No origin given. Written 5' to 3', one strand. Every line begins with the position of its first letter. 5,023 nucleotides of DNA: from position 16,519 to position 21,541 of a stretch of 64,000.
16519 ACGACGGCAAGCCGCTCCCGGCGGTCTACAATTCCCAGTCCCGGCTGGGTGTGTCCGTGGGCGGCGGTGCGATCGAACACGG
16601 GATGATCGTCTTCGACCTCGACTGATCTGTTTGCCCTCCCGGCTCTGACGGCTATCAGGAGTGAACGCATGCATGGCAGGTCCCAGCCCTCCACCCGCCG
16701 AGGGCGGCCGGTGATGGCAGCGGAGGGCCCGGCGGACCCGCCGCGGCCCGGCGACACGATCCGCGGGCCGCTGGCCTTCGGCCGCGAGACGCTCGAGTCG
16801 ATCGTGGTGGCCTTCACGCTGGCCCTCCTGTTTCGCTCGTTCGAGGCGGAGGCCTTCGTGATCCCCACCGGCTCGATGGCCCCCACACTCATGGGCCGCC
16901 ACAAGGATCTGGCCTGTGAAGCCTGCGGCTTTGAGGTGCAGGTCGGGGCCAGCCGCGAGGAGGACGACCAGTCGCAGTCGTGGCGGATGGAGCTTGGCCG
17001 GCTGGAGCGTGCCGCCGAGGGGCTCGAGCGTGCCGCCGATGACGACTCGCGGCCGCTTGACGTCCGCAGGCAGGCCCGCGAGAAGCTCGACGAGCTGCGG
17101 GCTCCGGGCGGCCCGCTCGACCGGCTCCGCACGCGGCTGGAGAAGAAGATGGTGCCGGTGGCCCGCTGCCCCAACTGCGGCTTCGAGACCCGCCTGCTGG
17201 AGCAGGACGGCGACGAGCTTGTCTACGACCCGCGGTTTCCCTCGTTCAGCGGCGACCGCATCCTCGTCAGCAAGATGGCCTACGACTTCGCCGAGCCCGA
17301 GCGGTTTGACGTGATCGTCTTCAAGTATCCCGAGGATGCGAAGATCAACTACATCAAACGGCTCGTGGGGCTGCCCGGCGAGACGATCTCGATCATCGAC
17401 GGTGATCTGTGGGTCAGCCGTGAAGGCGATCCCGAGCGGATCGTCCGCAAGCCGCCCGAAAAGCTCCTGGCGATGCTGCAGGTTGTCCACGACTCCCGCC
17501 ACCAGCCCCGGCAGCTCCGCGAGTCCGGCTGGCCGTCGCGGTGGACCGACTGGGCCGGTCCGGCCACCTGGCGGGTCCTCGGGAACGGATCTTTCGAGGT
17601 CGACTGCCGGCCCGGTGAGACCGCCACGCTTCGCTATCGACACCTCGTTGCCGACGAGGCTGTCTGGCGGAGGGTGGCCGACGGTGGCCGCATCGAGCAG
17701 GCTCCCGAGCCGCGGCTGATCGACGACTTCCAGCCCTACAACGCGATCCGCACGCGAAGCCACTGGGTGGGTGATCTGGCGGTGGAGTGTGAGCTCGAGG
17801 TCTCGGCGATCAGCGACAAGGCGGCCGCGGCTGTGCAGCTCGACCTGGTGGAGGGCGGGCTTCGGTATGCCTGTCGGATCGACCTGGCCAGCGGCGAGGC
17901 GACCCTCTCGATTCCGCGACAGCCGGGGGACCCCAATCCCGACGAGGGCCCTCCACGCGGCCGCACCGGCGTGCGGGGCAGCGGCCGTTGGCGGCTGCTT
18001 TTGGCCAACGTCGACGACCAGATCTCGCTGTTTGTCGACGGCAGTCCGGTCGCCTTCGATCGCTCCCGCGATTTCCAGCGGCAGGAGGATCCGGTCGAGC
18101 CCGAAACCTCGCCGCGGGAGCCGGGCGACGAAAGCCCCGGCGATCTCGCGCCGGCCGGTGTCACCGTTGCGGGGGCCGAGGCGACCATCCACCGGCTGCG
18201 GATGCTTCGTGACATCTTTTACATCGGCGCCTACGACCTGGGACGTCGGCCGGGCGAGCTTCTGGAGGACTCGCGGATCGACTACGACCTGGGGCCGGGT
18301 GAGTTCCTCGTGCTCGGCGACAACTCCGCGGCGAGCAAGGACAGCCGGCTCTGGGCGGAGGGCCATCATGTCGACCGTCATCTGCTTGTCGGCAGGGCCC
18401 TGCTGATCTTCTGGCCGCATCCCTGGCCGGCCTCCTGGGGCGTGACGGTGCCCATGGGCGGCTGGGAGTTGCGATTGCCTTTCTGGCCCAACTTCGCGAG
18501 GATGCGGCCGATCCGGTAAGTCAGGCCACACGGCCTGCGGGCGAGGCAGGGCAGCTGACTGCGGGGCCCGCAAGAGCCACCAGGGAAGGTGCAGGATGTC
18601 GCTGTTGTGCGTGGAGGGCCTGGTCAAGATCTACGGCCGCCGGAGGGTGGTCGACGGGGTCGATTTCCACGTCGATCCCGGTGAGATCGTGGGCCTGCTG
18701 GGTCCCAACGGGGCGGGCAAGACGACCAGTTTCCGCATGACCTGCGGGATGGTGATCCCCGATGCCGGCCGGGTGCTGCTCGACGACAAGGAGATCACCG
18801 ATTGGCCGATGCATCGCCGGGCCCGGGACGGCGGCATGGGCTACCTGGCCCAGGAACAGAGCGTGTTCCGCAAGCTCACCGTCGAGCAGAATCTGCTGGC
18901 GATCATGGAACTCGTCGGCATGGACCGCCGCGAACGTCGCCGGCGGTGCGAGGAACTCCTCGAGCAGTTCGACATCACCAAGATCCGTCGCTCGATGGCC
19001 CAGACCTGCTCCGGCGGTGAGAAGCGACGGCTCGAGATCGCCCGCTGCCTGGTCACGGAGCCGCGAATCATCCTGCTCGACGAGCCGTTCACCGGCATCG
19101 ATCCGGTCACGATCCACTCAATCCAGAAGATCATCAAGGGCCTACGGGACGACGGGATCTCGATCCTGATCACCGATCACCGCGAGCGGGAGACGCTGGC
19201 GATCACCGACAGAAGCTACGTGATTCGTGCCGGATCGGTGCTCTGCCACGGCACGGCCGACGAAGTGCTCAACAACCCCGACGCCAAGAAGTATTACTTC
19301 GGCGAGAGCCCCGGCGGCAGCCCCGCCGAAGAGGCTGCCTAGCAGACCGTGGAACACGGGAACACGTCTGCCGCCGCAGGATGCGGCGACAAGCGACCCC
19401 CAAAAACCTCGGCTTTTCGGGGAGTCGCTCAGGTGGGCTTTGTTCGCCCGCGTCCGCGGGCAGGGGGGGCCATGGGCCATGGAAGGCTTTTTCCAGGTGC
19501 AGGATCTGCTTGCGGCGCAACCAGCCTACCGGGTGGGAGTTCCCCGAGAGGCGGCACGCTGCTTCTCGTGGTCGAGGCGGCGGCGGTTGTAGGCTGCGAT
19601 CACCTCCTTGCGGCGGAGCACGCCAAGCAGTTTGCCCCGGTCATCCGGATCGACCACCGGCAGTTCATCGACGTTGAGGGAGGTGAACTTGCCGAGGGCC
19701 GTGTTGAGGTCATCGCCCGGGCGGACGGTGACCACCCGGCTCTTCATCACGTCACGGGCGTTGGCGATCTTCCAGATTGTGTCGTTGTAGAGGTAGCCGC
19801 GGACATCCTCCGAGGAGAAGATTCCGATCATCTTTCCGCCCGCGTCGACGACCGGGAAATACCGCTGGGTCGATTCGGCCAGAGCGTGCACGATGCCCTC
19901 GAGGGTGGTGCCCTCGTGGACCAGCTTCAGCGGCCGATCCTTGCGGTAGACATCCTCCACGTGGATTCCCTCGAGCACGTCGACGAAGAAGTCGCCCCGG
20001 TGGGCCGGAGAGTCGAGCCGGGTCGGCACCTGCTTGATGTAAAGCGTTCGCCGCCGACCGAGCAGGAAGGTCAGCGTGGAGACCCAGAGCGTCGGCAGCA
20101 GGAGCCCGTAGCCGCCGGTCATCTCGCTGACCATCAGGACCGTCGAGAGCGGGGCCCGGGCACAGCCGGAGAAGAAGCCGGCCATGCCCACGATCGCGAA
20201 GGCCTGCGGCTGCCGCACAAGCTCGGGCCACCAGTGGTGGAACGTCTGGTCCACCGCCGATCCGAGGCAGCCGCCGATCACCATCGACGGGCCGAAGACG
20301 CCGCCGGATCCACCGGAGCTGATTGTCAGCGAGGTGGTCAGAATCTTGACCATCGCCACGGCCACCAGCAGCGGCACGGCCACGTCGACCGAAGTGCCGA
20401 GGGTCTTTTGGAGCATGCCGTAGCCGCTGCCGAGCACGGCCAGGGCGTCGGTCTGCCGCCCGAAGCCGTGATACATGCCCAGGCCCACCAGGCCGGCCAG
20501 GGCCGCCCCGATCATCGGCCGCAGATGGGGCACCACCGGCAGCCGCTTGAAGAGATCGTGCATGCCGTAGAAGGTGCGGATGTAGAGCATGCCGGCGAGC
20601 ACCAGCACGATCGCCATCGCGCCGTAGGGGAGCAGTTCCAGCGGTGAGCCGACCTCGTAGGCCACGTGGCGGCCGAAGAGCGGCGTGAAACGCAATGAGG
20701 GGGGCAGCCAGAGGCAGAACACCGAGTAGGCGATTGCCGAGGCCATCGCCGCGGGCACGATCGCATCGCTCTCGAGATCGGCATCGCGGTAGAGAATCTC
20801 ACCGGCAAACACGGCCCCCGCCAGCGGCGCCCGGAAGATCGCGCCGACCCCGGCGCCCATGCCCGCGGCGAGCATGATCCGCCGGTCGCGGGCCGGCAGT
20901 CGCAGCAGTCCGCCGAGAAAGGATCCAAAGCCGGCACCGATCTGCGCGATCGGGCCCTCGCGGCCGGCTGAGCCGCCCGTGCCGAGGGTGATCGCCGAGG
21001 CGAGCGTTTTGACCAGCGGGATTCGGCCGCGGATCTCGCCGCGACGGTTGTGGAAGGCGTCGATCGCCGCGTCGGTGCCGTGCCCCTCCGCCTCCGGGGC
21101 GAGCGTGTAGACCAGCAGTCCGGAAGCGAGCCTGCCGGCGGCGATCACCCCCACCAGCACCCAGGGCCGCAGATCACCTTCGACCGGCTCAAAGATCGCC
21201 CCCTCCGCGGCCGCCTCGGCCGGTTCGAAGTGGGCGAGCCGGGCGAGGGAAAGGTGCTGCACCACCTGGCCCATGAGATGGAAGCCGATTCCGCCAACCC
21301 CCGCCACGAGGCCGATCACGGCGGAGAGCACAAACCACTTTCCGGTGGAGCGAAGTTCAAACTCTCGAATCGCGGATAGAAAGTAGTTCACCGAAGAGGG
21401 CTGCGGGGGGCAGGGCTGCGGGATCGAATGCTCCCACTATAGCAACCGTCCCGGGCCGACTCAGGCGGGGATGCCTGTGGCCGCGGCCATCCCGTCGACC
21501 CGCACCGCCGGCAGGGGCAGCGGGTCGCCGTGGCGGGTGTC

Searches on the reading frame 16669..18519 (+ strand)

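Call 50: search_protein_families(library=pfam, proteins=[window:16669-18519:+], max_evalue=0.0001)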
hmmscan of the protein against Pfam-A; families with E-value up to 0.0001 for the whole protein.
window:16669-18519:+ (616 aa): 1 family
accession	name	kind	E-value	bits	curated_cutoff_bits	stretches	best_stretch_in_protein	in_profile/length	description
PF10502.14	Peptidase_S26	-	1.1e-30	107.3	22.9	2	194-262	39-107/168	Signal peptidase, peptidase S26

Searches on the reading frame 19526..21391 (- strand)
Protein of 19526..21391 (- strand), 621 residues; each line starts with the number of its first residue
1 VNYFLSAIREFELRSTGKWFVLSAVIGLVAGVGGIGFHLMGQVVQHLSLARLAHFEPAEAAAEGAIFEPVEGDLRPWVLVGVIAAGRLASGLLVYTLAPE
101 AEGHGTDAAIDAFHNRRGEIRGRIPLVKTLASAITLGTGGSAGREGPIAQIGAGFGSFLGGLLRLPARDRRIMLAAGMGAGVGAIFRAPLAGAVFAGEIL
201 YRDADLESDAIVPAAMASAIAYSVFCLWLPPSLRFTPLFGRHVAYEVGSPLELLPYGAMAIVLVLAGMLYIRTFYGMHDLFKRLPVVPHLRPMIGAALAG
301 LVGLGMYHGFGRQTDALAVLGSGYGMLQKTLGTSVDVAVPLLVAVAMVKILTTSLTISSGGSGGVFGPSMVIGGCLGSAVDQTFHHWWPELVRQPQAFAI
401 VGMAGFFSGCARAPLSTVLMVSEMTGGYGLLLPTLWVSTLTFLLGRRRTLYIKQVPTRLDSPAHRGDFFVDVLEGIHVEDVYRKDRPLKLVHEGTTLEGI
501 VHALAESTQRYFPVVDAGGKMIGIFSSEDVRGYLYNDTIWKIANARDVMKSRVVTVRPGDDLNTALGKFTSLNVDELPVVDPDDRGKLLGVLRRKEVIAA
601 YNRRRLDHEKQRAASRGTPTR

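Call 51: search_protein_families(library=pfam, proteins=[window:19526-21391:-], max_evalue=0.001)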
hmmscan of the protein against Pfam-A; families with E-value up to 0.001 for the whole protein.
window:19526-21391:- (621 aa): 2 families
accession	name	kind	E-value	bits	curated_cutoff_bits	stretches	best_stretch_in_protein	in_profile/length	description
PF00654.25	Voltage_CLC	-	1.4e-84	284.7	24.8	1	88-444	3-344/346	Voltage gated chloride channel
PF00571.33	CBS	-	9.4e-19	67.9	24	2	545-601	1-55/57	CBS domain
